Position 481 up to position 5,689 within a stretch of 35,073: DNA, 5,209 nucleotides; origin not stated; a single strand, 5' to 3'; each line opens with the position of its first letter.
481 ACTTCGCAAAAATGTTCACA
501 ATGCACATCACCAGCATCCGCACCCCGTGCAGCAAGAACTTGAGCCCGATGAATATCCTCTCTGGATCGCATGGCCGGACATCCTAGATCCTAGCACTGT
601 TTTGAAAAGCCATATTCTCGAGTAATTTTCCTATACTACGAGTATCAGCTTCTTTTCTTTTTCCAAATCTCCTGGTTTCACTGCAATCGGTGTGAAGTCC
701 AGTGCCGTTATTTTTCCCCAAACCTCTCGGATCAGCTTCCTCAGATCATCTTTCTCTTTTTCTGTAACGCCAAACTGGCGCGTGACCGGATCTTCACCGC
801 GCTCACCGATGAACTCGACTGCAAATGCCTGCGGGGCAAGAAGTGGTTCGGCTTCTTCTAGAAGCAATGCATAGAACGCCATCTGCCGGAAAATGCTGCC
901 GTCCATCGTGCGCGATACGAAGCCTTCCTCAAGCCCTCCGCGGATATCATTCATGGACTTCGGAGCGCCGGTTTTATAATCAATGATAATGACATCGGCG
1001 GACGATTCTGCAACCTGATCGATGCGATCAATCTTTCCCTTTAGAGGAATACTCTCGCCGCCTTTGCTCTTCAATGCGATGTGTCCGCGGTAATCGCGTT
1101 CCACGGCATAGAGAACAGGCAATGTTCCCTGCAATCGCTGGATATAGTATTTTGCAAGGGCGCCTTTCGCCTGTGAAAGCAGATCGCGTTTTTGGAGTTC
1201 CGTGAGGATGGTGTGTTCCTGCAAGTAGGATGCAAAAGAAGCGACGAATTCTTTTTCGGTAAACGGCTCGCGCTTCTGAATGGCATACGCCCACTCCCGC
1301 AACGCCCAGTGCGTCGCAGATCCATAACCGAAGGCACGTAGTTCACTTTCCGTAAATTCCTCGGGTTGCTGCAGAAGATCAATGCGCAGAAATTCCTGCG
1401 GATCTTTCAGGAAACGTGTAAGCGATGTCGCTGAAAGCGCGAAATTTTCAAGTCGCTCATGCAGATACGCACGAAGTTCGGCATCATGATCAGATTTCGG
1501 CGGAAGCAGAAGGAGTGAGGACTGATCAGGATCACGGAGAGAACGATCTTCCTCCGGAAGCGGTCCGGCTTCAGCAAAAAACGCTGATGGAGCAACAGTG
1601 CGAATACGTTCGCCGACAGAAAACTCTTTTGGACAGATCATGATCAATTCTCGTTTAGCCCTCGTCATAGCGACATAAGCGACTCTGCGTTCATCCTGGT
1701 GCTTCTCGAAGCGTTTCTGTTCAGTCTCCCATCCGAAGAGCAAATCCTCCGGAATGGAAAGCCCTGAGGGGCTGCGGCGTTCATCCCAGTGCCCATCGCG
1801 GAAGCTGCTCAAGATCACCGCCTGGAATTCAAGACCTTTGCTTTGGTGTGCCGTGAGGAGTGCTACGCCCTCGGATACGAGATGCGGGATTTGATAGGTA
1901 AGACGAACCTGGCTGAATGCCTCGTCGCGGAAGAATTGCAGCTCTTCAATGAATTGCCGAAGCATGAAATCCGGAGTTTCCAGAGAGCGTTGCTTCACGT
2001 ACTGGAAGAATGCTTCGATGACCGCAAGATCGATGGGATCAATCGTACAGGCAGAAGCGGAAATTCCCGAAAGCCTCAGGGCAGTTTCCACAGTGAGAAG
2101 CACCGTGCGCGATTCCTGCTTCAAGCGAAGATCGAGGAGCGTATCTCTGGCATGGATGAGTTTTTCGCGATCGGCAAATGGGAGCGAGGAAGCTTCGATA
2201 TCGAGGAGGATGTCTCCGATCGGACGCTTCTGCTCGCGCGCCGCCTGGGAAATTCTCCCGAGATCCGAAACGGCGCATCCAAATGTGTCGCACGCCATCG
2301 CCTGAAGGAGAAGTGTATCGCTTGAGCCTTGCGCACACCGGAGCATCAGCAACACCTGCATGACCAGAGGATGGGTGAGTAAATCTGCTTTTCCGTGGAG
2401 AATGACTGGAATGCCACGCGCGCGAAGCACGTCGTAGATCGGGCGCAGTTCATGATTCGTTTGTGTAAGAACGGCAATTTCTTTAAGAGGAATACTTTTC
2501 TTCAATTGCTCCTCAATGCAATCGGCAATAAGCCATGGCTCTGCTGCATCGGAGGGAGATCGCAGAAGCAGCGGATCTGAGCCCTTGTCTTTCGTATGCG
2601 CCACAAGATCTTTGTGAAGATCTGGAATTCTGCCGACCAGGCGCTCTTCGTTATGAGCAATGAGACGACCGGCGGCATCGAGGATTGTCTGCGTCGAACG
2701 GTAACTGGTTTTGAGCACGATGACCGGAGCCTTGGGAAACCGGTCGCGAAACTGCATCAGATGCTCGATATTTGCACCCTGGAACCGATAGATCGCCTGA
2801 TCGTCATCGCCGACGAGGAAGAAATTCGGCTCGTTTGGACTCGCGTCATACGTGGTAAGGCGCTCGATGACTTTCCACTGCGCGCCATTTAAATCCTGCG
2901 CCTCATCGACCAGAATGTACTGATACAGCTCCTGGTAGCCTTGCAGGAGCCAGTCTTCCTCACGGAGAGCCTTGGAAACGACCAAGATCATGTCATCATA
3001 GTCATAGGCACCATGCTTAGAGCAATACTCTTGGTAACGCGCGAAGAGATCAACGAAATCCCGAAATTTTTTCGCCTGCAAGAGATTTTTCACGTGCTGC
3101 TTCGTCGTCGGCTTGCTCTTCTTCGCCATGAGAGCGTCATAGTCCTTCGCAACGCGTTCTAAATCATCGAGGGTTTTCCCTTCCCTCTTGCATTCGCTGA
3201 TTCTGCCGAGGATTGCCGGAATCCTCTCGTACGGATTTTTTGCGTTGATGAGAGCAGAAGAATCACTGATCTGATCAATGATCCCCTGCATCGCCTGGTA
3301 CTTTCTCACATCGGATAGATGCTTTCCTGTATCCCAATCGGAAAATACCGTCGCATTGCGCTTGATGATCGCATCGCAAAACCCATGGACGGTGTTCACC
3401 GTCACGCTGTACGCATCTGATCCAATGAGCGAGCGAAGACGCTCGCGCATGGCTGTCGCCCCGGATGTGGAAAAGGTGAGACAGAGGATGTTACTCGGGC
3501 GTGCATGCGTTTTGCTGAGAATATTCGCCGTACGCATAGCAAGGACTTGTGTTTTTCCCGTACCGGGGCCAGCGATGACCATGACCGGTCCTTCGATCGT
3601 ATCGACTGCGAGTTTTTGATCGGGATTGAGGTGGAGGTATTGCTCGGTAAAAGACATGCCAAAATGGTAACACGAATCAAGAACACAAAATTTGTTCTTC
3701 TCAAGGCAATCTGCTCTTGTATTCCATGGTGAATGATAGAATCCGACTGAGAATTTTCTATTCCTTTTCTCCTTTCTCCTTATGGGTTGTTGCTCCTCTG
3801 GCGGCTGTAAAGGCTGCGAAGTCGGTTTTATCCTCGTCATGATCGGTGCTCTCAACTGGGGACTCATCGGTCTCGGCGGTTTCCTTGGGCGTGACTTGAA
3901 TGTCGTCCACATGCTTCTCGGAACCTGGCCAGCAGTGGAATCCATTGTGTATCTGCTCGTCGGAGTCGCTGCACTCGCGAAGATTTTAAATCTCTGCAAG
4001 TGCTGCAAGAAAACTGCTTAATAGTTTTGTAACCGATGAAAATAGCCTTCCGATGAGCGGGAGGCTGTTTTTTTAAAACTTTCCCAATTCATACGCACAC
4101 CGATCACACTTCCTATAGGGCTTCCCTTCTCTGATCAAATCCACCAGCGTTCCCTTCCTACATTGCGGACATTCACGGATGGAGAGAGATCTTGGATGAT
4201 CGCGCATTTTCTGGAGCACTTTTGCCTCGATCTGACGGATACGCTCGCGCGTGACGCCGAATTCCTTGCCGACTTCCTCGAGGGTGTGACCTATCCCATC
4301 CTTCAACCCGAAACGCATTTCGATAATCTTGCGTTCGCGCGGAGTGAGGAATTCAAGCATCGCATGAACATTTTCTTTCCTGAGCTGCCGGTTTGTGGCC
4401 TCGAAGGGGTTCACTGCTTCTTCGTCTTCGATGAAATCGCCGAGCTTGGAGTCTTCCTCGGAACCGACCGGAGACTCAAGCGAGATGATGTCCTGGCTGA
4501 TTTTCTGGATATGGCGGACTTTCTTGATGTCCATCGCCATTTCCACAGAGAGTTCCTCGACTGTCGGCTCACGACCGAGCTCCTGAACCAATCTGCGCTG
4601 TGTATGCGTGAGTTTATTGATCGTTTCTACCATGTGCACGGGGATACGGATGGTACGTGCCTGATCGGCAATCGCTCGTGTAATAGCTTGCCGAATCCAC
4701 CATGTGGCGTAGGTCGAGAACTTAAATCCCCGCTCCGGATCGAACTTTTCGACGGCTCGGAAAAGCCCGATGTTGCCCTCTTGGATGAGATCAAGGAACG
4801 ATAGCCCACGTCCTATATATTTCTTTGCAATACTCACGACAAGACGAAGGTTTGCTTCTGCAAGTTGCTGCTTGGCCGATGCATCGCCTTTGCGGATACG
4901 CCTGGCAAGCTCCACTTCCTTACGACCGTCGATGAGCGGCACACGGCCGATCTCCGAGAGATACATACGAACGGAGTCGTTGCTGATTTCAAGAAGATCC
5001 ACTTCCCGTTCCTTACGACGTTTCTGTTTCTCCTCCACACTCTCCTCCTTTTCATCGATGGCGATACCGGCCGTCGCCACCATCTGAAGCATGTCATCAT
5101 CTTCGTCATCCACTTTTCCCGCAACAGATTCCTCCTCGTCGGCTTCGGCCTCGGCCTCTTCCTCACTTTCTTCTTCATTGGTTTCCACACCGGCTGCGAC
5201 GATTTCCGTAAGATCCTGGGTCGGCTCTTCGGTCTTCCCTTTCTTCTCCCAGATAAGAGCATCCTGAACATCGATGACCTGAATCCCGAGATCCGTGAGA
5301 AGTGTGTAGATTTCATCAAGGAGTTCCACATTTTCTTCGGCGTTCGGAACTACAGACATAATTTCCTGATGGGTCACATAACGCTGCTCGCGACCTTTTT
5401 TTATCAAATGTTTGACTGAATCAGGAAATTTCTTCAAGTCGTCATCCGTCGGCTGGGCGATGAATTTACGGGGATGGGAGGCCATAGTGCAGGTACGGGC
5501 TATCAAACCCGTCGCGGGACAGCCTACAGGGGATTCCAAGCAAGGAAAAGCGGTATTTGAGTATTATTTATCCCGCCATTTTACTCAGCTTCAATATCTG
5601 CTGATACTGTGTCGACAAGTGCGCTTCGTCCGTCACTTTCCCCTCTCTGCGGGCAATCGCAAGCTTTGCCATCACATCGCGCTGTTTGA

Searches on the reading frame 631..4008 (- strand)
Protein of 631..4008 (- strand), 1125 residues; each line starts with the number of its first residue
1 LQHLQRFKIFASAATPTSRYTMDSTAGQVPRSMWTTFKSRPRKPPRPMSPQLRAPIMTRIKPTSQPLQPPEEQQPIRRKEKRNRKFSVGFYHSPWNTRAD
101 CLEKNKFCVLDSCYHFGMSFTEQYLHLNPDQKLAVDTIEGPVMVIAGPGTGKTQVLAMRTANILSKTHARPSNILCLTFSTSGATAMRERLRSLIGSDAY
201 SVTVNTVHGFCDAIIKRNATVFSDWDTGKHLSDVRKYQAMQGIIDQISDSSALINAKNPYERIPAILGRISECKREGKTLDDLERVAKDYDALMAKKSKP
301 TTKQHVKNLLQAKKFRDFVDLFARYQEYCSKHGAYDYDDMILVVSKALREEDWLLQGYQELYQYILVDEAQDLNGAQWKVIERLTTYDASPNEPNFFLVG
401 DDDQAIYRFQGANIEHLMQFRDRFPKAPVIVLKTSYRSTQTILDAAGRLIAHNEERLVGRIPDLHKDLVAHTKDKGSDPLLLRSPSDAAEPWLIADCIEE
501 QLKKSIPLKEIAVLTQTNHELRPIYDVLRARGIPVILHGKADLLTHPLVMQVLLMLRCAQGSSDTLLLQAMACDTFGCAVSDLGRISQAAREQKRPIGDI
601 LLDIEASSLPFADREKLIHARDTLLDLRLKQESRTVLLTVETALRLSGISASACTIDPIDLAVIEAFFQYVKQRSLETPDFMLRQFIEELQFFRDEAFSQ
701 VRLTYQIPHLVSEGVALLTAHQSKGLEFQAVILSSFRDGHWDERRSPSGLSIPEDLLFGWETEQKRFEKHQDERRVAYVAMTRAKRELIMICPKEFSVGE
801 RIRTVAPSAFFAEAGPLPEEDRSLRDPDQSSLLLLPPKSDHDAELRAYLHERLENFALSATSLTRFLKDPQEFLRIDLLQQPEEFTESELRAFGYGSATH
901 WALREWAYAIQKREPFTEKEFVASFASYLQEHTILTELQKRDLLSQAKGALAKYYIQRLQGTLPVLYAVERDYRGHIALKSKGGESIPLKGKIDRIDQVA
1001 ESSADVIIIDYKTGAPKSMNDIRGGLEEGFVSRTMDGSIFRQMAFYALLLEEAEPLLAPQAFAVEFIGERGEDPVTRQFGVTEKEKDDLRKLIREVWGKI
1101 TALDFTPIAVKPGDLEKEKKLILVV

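Call 6: search_protein_families(library=pfam, proteins=[window:631-4008:-], max_evalue=0.01)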
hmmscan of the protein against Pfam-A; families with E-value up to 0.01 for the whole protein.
window:631-4008:- (1125 aa): 8 families
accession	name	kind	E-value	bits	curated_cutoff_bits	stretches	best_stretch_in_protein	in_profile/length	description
PF00580.27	UvrD-helicase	-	1.6e-61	208.8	23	1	127-425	1-271/271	UvrD/REP helicase N-terminal domain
PF13361.12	UvrD_C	-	1.1e-32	114.3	25.6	2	430-569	1-132/350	UvrD-like helicase C-terminal domain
PF12705.13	PDDEXK_1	-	3.6e-18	66.9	22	1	858-1106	2-230/247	PD-(D/E)XK nuclease superfamily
PF13245.12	AAA_19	-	2.9e-16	60.3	25.1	1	131-409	1-133/134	AAA domain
PF13538.12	UvrD_C_2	-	1.1e-07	32.1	27.4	0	770-791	28-52/52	UvrD-like helicase C-terminal domain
PF13087.12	AAA_12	-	7.2e-06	26.1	27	1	715-793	139-193/195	AAA domain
PF13604.12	AAA_30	-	0.00035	20.8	27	0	126-190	1-65/191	AAA domain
PF13401.12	AAA_22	-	0.00052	20.8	27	0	140-201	6-64/130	AAA domain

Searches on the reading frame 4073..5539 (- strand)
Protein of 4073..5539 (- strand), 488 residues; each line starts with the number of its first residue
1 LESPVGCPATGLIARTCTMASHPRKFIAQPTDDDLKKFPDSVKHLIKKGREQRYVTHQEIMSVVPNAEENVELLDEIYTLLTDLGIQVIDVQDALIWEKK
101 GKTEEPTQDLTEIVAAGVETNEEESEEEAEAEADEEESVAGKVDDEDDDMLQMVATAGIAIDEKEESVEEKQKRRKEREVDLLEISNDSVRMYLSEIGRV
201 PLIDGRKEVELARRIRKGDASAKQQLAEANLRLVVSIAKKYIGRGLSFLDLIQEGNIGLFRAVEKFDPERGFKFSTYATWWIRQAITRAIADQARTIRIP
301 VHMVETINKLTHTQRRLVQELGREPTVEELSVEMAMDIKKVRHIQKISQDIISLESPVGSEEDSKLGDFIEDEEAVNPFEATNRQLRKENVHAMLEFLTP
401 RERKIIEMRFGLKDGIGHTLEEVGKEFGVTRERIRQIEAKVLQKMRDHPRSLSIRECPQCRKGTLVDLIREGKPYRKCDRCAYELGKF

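Call 6: search_protein_families(library=pfam, proteins=[window:4073-5539:-], max_evalue=0.01)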
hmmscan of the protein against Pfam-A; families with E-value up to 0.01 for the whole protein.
window:4073-5539:- (488 aa): 5 families
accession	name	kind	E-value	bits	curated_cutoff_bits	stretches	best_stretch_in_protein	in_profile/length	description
PF04539.22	Sigma70_r3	-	1.7e-27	95.8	25.3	1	305-381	1-77/78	Sigma-70 region 3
PF04542.20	Sigma70_r2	-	3.6e-25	88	24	1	226-296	1-71/71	Sigma-70 region 2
PF04545.22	Sigma70_r4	-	9.8e-17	60.7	24.1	1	395-446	2-49/50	Sigma-70, region 4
PF00140.25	Sigma70_r1_2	-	9.6e-14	51.5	22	1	188-219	1-32/34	Sigma-70 factor, region 1.2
PF03979.19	Sigma70_r1_1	-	1.1e-10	41.7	22.5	1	40-95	5-63/81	Sigma-70 factor, region 1.1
